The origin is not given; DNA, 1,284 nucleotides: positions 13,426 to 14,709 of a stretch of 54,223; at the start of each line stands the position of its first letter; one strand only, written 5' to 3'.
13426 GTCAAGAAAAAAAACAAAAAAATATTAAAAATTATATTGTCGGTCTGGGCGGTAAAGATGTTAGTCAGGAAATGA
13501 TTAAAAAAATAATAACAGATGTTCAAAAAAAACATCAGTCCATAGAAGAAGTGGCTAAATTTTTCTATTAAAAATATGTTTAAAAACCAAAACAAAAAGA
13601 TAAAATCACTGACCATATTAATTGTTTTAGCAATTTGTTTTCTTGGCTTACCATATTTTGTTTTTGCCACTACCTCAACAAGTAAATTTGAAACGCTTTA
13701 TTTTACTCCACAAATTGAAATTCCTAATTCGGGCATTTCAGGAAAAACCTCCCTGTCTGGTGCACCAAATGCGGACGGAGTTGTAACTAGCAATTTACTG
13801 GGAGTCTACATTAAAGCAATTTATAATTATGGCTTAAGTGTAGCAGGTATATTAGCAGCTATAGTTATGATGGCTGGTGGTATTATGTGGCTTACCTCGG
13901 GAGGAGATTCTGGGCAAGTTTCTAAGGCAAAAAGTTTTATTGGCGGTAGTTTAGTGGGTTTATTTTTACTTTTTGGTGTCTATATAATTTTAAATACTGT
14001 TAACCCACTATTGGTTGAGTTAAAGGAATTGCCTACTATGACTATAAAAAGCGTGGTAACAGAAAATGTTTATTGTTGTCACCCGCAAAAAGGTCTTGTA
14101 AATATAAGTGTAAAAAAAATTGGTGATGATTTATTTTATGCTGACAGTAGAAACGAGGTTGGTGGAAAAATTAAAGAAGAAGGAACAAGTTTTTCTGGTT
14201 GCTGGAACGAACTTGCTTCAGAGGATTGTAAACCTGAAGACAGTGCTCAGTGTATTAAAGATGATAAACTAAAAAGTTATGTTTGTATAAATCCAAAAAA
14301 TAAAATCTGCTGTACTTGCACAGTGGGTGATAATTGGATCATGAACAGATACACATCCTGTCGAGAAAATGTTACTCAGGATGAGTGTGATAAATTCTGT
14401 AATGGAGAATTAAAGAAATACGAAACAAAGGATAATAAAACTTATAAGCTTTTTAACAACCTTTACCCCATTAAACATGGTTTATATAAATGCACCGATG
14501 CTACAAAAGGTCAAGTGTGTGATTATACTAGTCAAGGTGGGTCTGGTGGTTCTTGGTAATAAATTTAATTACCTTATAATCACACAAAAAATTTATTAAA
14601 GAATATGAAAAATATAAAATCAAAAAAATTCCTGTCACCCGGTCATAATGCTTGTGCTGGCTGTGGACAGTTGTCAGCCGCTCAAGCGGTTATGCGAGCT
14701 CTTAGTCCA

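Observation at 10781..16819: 2-oxoacid:ferredoxin oxidoreductase operon interleaved with two exported pilin-like genes and headed by a DsbA-like gene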

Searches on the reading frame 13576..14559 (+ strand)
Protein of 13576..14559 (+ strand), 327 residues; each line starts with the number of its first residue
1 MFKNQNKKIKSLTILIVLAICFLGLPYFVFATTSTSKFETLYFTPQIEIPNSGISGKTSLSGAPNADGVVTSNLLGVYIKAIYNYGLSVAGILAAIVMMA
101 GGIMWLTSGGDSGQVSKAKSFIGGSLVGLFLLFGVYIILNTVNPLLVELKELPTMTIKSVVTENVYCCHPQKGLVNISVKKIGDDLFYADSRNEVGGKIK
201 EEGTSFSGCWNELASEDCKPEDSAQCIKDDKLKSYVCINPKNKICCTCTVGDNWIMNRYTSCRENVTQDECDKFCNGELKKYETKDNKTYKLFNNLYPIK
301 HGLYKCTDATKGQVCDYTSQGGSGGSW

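Call 3: search_protein_families(library=pfam, proteins=[window:13576-14559:+], max_evalue=0.01)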
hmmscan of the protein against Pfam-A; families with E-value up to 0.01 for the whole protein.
window:13576-14559:+ (327 aa): 0 families

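Call 4: search_protein_families(library=ncbifam, proteins=[window:13576-14559:+], max_evalue=0.01)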
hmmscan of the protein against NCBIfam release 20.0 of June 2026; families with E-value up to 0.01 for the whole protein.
window:13576-14559:+ (327 aa): 1 family
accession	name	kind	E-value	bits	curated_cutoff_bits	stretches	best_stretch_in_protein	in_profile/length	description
NF045849.1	ICE_MMCAP2_0565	equivalog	0.00068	19.3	40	0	73-142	7-76/80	Mbov_0395 family pilin-like conjugal transfer protein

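Call 12: find_homologous_proteins(query=window:13576-14559:+)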
Query window:13576-14559:+ (327 aa): 70 proteins with E <= 0.001 among 3776 candidates.
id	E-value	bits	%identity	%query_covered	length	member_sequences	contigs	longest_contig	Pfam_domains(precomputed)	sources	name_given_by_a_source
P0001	6.4e-220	747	100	100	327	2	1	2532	-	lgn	-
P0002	9.5e-130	450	60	98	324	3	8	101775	PF18895.6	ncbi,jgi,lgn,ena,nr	ncbi:hypothetical protein GW758_03385 [Candidatus Falkowbacteria bacterium]|nr:hypothetical protein 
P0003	1.0e-90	322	45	100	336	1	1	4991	-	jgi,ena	-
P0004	8.4e-86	306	50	91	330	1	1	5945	PF18895.6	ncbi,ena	-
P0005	2.8e-74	268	41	97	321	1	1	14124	PF18895.6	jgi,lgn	jgi:hypothetical protein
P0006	2.5e-73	265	43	99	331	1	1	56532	PF18895.6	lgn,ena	-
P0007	4.9e-71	258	43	97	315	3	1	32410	PF18895.6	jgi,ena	-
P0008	5.6e-63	231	41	94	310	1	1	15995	PF18895.6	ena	-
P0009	4.5e-62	228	42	84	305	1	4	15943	PF18895.6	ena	-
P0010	3.0e-60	222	54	76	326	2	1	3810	-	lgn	-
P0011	3.7e-58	215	53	58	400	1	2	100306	-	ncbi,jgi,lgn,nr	ncbi:MAG: pilin [Patescibacteria group bacterium]|jgi:hypothetical protein|nr:pilin [Patescibacteria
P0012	1.7e-56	210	42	73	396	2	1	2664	PF18895.6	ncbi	-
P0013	3.9e-51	192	40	84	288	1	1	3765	PF18895.6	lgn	-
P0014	7.3e-51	191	39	72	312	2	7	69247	PF18895.6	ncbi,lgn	-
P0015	7.0e-48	181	40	78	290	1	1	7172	PF18895.6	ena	-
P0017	1.8e-45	174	43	70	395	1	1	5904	PF18895.6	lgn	-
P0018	5.4e-44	169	37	87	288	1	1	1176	PF18895.6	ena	-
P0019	1.6e-41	161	50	51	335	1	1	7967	PF18895.6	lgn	-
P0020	1.5e-35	141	46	50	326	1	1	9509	PF18895.6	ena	-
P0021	5.5e-34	136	49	43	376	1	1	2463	PF18895.6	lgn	-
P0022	5.0e-33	133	39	57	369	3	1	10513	PF18895.6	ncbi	-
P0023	2.3e-32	130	54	39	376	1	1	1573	PF18895.6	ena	-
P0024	1.1e-31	128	38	73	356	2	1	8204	PF18895.6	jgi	jgi:hypothetical protein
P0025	1.2e-31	128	47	51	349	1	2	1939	PF18895.6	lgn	-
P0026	1.4e-31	128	45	43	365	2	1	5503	PF18895.6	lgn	-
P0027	9.2e-31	125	46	52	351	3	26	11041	PF18895.6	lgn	-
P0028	9.7e-31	125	47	50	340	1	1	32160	PF18895.6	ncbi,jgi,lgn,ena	ncbi:MAG: pilin [Patescibacteria group bacterium]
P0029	3.5e-30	123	44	46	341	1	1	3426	PF18895.6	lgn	-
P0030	7.8e-30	122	41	57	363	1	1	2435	PF18895.6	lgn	-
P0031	1.8e-29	121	49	44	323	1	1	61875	PF18895.6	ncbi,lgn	-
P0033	1.4e-27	115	49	39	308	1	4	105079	PF18895.6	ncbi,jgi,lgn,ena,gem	ncbi:MAG: pilin [Patescibacteria group bacterium]|jgi:hypothetical protein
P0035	2.8e-27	114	47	46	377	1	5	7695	PF18895.6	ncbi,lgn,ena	-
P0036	6.6e-27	112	45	51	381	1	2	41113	PF18895.6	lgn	-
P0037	1.1e-26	112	47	51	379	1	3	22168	PF18895.6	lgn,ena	-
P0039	1.9e-26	111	47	46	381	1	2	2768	PF18895.6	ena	-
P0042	3.7e-25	107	48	37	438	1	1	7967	PF18895.6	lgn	-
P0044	3.2e-24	104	43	43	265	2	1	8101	PF18895.6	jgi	-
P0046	4.8e-24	103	47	36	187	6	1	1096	PF18895.6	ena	-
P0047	2.3e-23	101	50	34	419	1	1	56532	PF02557.23,PF18895.6,PF01427.23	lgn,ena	-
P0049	5.9e-23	99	39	47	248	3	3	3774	PF18895.6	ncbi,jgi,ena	-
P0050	9.4e-23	99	47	34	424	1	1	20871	PF18895.6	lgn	-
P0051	9.6e-23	99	46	39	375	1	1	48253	PF18895.6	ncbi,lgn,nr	ncbi:hypothetical protein JXK06_00190 [Patescibacteria group bacterium]|nr:hypothetical protein [Pat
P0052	1.6e-22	98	62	24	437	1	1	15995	PF18895.6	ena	-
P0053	1.7e-22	98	59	26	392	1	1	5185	PF00877.26,PF18895.6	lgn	-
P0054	1.9e-22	98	57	25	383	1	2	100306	PF18895.6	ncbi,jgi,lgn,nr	ncbi:MAG: pilin [Patescibacteria group bacterium]|jgi:hypothetical protein|nr:pilin [Patescibacteria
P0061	6.8e-21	93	48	37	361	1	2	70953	PF18895.6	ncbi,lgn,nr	ncbi:MAG: pilin [Candidatus Falkowbacteria bacterium]|nr:pilin [Candidatus Falkowbacteria bacterium]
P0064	9.3e-19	86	57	25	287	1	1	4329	PF18895.6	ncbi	-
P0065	2.3e-18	84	46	38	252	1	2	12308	PF18895.6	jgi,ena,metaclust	metaclust:\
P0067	2.9e-17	81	39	43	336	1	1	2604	PF18895.6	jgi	-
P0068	7.9e-17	79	46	28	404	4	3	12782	PF13529.14,PF18895.6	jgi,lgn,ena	-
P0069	7.7e-16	76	39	35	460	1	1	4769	PF18895.6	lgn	-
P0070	1.5e-8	52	40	28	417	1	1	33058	-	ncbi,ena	-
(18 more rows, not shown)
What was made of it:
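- On PF18895 T4SS_pilin (VirB2-like pilins of Patescibacteria): Most database homologues carry a precomputed PF18895 hit (call 12).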

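Call 38: predict_structure(alignment_id=A1)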
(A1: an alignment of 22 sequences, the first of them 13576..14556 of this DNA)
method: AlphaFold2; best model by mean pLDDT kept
length: 327 residues; sequences in the alignment: 22
mean_pLDDT: 73.9   pTM: 0.46
mean pLDDT of the five models: 73.9, 71.6, 69.7, 68.9, 68.1
residues with pLDDT >= 90: 30; 70-90: 182; 50-70: 86; < 50: 29
segments of 3 or more residues with pLDDT < 50: 1-5, 24-37, 154-156, 322-327
pLDDT, mean of each block of 10 residues (from residue 1): 50 66 46 43 66 64 58 67 75 79 79 81 80 75 60 51 88 90 83 76 86 87 87 85 87 78 89 92 90 69 81 80 42
secondary structure, 60 per line:
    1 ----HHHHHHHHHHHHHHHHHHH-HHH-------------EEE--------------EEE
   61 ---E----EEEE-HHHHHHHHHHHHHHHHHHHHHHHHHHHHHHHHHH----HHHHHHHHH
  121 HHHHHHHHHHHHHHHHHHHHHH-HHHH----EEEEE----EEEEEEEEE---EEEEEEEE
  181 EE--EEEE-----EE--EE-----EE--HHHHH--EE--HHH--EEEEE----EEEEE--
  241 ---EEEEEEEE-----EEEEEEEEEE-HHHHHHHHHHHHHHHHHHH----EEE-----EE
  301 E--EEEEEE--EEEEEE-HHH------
elements in order: H5-23 E41-43 E58-60 E69-72 H74-107 H112-142 H144-147 E152-156 E161-169 E173-182 E185-188 H209-213 E225-229 E234-238 E244-251 E257-266 H268-286 E291-293 E299-301 E304-309 E312-317
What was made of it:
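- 13576..14559 (+): pilX (327 aa). It has a signal-peptide-like helix, a VirB2/PF18895-type two-helix membrane hairpin (about residues 74-142) and a C-terminal beta-rich ectodomain with 14 Cys (about residues 160-320) of unknown fold. Call 38 (AF2 pLDDT 73.9, C-terminal domain mostly 76-92).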

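Call 41: fold_search(model_id=the predicted structure, library=pdb)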
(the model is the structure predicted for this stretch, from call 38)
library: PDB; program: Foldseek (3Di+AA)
matches with E <= 10: 232; with E <= 0.001: 0
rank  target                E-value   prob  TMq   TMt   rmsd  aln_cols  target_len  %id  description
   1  3p6a_A                3.5e-01  0.08  0.10  0.09  27.6       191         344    7  Crystal Structure of the DH/PH domains of p115-RhoGEF (R399E mutant) (released 2011-01-05)
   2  3p6a_B                4.4e-01  0.08  0.10  0.09  26.9       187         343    8  Crystal Structure of the DH/PH domains of p115-RhoGEF (R399E mutant) (released 2011-01-05)
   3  4d0n_B                4.6e-01  0.06  0.10  0.09  29.9       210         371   10  AKAP13 (AKAP-Lbc) RhoGEF domain in complex with RhoA (released 2014-05-21)
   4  3odo_A                4.6e-01  0.06  0.09  0.09  27.5       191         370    8  Crystal Structure of the DH/PH Domains of p115-RhoGEF (released 2011-01-05)
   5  5ng5_A                4.9e-01  0.25  0.20  0.20  18.2       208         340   10  multi-drug efflux; membrane transport; RND superfamily; Drug resistance (released 2017-04-19)
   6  4h6y_A                6.9e-01  0.05  0.10  0.09  30.7       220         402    9  Crystal structure of the DH-PH-PH domain of FARP1 (released 2013-03-13)
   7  4yon_A                8.7e-01  0.09  0.12  0.12  26.4       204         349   10  P-Rex1:Rac1 complex (released 2015-07-01)
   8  5fi0_G                9.2e-01  0.08  0.12  0.11  28.8       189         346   10  Crystal Structure of the P-Rex1 DH/PH tandem in complex with Rac1 (released 2016-04-20)
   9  2rgn_B                9.7e-01  0.04  0.10  0.10  31.9       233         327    8  Crystal Structure of p63RhoGEF complex with Galpha-q and RhoA (released 2008-01-15)
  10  2k2j_MODEL_1_A        1.0e+00  0.14  0.11  0.25   9.5        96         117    5  NMR solution structure of the split PH domain from Phospholipase C gamma 2 (released 2008-09-09)
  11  9qgy_G                1.1e+00  0.14  0.16  0.16  13.3       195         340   10  Structure of the YbjP lipoprotein bound to the MacAB-TolC tripartite efflux pump (released 2026-03-25)
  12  5fi0_C                1.1e+00  0.08  0.12  0.11  28.4       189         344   10  Crystal Structure of the P-Rex1 DH/PH tandem in complex with Rac1 (released 2016-04-20)
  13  3kz1_A                1.2e+00  0.04  0.11  0.10  33.3       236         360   11  Crystal Structure of the Complex of PDZ-RhoGEF DH/PH domains with GTP-gamma-S Activated RhoA (released 2010-04-28)
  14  6bc1_C                1.2e+00  0.04  0.08  0.16  18.6       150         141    9  A Complex between PH Domain of p190RhoGEF and Activated Rac1 Bound to a GTP Analog (released 2017-12-13)
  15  2f1m_D                1.2e+00  0.25  0.21  0.29  12.9       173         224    9  Conformational flexibility in the multidrug efflux system protein AcrA (released 2006-03-21)
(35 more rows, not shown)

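Call 43: find_encoding_contigs(protein=P0070, flank=8000, max_places=2)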
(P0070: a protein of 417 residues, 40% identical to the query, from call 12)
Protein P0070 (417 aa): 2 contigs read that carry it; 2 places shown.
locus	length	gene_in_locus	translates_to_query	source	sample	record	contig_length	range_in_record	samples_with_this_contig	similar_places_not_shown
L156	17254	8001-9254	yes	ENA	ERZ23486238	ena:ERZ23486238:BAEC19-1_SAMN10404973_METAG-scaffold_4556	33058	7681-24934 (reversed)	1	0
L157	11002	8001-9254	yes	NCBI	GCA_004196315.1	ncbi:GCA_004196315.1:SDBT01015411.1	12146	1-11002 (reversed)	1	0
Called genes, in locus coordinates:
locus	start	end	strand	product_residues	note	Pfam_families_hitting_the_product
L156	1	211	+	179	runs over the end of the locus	PF01797:Y1_Tnp (weak)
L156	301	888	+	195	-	-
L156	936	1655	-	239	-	-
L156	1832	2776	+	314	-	PF01326:PPDK_N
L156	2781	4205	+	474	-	-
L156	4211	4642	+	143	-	PF12666:PrgI (weak)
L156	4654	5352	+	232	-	PF26593:TraC-like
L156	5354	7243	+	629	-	PF01935:DUF87, PF12846:AAA_10, PF19044:P-loop_TraG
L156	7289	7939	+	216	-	-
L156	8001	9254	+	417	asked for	-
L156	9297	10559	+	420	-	-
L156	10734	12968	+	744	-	PF18895:T4SS_pilin (weak), PF01464:SLT, PF05345:He_PIG (weak)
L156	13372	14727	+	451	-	PF18073:Zn_ribbon_LapB, PF13481:AAA_25, PF03796:DnaB_C (faint), PF06745:ATPase, PF23442:DUF7125 (weak), PF05362:Lon_C (weak), PF13541:ChlI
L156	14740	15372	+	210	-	PF20108:DUF6498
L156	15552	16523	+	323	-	PF00497:SBP_bac_3, PF10613:Lig_chan-Glu_bd (weak), PF00520:Ion_trans, PF00060:Lig_chan (weak), PF07885:Ion_trans_2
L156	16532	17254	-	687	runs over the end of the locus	PF17191:RecG_wedge, PF01336:tRNA_anti-codon (weak), PF00176:SNF2-rel_dom (faint), PF04851:ResIII, PF00270:DEAD, PF00271:Helicase_C, PF22590:Cas3-like_C_2 (weak), PF19833:RecG_dom3_C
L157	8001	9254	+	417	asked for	-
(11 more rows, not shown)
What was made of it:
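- On PF18895 T4SS_pilin (VirB2-like pilins of Patescibacteria): A distant homologue (P0070, L156) does lie in a VirB4, PrgI and TraC-like cluster (call 43).
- Closest known: Membrane-anchored cell-wall hydrolases of monoderm conjugation/T4SS systems. Same: A T4SS-cluster relative carries SLT (call 43).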

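Call 44: find_encoding_contigs(protein=P0002, flank=8000, max_places=2)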
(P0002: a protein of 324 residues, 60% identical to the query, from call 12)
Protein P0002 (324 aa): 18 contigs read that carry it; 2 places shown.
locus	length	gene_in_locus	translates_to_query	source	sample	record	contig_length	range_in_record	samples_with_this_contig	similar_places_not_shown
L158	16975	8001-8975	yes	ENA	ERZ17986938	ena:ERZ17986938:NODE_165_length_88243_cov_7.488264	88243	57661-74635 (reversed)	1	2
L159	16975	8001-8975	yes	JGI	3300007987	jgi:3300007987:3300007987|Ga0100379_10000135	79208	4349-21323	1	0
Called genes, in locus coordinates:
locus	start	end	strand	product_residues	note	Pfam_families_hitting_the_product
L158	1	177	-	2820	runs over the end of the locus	-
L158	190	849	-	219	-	PF18884:TSP3_bac (faint)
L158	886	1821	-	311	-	PF00398:RrnaAD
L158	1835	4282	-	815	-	PF00133:tRNA-synt_1, PF09334:tRNA-synt_1g, PF13603:tRNA-synt_1_2, PF00133:tRNA-synt_1, PF08264:Anticodon_1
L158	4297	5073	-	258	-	PF03372:Exo_endo_phos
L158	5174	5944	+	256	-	PF13462:Thioredoxin_4, PF13098:Thioredoxin_2 (faint), PF01323:DSBA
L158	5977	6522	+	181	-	PF01558:POR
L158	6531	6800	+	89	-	PF00037:Fer4 (weak), PF12797:Fer4_2 (faint), PF13237:Fer4_10 (weak), PF14697:Fer4_21, PF12838:Fer4_7, PF13187:Fer4_9, PF00037:Fer4 (weak), PF12837:Fer4_6 (weak), +3 more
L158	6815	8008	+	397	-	PF01855:POR_N, PF17147:PFOR_II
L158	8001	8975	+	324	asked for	PF18895:T4SS_pilin (weak)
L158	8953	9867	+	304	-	PF02775:TPP_enzyme_C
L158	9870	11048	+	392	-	PF18895:T4SS_pilin (weak), PF00877:NLPC_P60 (weak)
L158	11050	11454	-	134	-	PF00075:RNase_H, PF13456:RVT_3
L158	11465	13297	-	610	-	PF01368:DHH, PF02272:DHHA1, PF17768:RecJ_OB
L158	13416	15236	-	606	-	PF00009:GTP_EFTU, PF03144:GTP_EFTU_D2 (weak), PF22042:EF-G_D2 (weak), PF00679:EFG_C, PF06421:LepA_C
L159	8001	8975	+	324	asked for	PF18895:T4SS_pilin (weak)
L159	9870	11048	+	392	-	PF18895:T4SS_pilin (weak), PF00877:NLPC_P60 (weak)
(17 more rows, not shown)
